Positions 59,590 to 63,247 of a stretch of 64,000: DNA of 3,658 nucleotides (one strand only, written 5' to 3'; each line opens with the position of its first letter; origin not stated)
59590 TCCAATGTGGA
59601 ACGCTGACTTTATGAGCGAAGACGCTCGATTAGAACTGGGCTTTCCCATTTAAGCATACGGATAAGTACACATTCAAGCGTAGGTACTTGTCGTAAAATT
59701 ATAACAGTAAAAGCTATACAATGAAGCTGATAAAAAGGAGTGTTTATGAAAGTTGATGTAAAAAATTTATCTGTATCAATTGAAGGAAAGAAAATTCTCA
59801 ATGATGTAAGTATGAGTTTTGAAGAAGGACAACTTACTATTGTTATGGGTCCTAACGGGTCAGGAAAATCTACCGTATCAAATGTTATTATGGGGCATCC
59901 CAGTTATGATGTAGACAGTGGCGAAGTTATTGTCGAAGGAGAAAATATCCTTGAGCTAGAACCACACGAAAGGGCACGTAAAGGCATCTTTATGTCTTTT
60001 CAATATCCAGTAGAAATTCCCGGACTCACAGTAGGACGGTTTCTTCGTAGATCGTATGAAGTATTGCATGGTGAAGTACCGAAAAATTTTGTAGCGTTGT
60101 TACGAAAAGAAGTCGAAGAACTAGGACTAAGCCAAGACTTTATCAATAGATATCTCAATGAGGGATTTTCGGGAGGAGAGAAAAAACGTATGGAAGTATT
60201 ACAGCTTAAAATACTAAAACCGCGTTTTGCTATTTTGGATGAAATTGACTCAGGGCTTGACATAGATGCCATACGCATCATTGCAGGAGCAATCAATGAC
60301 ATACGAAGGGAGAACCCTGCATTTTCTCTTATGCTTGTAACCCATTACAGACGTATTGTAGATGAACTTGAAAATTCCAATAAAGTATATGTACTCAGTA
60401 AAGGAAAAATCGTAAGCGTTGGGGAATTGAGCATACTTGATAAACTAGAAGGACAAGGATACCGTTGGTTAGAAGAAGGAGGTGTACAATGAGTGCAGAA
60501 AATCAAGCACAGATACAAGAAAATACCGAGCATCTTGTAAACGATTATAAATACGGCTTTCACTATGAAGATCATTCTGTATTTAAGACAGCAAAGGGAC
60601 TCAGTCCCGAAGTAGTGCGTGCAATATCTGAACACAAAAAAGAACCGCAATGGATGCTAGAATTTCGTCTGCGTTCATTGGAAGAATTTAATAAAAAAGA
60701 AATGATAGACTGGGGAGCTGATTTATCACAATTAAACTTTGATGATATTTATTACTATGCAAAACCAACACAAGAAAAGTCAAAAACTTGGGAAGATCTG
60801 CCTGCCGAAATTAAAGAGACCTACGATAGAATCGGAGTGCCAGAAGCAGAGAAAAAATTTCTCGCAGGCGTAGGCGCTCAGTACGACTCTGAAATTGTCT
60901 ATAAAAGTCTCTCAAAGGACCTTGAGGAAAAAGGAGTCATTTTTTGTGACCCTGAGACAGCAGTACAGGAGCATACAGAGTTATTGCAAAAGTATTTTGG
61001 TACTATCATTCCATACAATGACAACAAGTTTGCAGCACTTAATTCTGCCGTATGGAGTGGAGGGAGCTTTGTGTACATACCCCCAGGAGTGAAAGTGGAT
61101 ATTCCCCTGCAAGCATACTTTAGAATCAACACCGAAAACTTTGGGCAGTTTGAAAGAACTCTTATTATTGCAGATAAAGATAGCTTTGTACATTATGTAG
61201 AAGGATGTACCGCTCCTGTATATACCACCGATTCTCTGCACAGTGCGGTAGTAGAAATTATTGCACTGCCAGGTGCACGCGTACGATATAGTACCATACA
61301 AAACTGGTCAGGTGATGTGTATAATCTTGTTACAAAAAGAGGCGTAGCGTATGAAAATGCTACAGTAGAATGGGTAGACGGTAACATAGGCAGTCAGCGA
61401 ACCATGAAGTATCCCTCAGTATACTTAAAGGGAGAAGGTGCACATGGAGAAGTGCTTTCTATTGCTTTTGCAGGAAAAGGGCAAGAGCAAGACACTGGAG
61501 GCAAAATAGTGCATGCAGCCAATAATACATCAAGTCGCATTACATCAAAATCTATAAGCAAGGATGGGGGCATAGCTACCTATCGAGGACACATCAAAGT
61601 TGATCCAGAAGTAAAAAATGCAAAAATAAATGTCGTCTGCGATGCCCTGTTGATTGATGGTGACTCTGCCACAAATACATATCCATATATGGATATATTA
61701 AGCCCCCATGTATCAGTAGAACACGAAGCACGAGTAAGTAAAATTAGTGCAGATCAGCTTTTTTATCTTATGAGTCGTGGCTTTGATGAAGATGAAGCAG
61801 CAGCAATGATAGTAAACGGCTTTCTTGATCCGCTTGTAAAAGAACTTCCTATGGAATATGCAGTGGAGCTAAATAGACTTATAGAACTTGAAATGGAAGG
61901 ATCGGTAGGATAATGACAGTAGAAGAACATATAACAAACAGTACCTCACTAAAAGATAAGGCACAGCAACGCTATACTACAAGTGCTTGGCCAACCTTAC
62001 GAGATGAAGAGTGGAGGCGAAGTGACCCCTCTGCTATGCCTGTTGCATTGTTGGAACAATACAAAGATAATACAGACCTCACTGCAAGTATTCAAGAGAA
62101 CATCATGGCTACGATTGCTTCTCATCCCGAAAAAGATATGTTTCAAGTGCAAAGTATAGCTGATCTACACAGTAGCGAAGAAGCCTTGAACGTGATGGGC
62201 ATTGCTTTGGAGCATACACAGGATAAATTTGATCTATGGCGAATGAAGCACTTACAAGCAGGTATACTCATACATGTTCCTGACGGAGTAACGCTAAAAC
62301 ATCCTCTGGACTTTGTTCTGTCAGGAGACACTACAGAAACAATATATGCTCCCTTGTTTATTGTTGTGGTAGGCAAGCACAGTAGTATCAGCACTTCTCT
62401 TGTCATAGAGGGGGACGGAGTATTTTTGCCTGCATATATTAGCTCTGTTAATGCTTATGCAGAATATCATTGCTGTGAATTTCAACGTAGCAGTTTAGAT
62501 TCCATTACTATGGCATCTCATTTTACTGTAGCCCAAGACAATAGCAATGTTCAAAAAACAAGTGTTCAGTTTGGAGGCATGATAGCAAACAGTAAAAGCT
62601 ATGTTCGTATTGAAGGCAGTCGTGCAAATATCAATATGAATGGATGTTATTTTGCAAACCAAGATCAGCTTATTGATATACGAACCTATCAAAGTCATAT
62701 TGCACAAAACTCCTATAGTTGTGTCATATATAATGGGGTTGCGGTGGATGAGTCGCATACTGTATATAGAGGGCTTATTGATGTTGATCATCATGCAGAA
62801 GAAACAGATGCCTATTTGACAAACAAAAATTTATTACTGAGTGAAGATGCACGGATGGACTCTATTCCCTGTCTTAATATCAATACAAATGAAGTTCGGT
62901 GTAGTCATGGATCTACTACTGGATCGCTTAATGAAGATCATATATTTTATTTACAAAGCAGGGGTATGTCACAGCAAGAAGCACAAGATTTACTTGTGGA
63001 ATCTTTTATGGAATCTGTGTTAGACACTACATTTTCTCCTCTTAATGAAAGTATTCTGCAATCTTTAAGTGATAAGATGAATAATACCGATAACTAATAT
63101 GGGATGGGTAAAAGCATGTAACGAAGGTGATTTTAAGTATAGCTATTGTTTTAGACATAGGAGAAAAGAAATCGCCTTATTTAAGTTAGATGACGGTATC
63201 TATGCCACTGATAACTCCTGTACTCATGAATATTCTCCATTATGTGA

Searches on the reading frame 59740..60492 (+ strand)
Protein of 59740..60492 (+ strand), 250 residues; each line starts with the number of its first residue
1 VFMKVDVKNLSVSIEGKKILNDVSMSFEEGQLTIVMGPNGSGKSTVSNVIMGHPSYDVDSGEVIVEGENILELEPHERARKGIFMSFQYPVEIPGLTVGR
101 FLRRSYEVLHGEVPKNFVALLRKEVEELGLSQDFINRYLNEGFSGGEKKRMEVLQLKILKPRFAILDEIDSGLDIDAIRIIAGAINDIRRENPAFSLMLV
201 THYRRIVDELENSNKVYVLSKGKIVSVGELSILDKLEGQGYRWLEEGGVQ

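Call 40: search_protein_families(library=pfam, proteins=[window:59740-60492:+], max_evalue=1)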
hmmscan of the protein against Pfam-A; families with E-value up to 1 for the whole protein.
window:59740-60492:+ (250 aa): 19 families
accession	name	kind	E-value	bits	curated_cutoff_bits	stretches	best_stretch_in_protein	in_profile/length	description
PF00005.33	ABC_tran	-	1.6e-22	81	25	1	20-168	1-134/137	ABC transporter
PF02463.25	SMC_N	-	7e-09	35.9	40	2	18-50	11-44/220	RecF/RecN/SMC N terminal domain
PF13304.12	AAA_21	-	1.4e-06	29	27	2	162-202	260-298/304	AAA domain, putative AbiEii toxin, Type IV TA system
PF13476.12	AAA_23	-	0.00026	22.1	27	1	11-46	1-35/201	AAA domain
PF03193.22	RsgA_GTPase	-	0.0012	19.1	30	1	4-56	81-132/174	RsgA GTPase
PF13555.12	AAA_29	-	0.0012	19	27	1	22-46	14-38/61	P-loop containing region of AAA domain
PF13175.12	AAA_15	-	0.0015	18.7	32.1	1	11-50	5-43/374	AAA ATPase domain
PF13514.12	AAA_27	-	0.0072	16.4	22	1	21-48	15-44/206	AAA domain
PF13401.12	AAA_22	-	0.06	14.1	27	1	30-85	5-33/130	AAA domain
PF13671.12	AAA_33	-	0.068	13.9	27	1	32-56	1-25/143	AAA domain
PF13238.12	AAA_18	-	0.12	13.2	29.4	1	34-72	2-40/128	AAA domain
PF00488.27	MutS_V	-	0.12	12.7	30.2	0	162-217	79-134/188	MutS domain V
PF13166.12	AAA_13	-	0.14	11.3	36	1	34-52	20-38/713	AAA domain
PF21015.2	Ybfg_C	-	0.15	12.4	27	1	17-40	85-108/148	Ybfg C-terminal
PF20720.3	nSTAND3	-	0.15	12.2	27.2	1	26-53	13-40/155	Novel STAND NTPase 3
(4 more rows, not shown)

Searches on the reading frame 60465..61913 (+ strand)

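Call 40: search_protein_families(library=pfam, proteins=[window:60465-61913:+], max_evalue=1)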
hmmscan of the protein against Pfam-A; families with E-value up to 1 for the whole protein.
window:60465-61913:+ (482 aa): 3 families
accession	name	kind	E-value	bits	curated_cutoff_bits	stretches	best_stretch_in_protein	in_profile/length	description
PF01458.23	SUFBD_core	-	1.7e-79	267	27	1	219-453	1-232/232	SUF system FeS cluster assembly, SufBD core domain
PF19295.5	SufBD_N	-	2.5e-09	37.5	23.5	1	148-216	103-171/172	SufBD protein N-terminal region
PF22630.2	NMB1110_3rd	-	0.23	12.3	27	1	352-386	14-48/59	Tail protein NMB1110-like, third domain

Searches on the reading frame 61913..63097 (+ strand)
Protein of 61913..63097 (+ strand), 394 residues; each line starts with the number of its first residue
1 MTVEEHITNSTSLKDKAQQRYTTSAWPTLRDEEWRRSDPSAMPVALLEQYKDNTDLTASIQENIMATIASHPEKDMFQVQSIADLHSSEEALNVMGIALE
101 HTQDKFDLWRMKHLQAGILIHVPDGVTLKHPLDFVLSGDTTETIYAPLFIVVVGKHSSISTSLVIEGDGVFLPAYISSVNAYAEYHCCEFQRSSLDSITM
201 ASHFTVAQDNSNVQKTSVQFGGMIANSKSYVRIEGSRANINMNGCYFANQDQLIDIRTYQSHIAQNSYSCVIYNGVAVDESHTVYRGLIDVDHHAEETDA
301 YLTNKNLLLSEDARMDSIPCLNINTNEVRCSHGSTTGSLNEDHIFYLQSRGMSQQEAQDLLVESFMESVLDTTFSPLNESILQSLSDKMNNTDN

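Call 40: search_protein_families(library=pfam, proteins=[window:61913-63097:+], max_evalue=1)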
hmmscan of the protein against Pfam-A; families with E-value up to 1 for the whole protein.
window:61913-63097:+ (394 aa): 2 families
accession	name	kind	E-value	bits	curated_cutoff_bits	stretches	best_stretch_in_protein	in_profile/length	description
PF01458.23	SUFBD_core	-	1.8e-59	201.5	27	1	142-365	7-232/232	SUF system FeS cluster assembly, SufBD core domain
PF06251.17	Caps_syn_GfcC_C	-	0.17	12.4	20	1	364-389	64-89/90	Capsule biosynthesis GfcC C-terminal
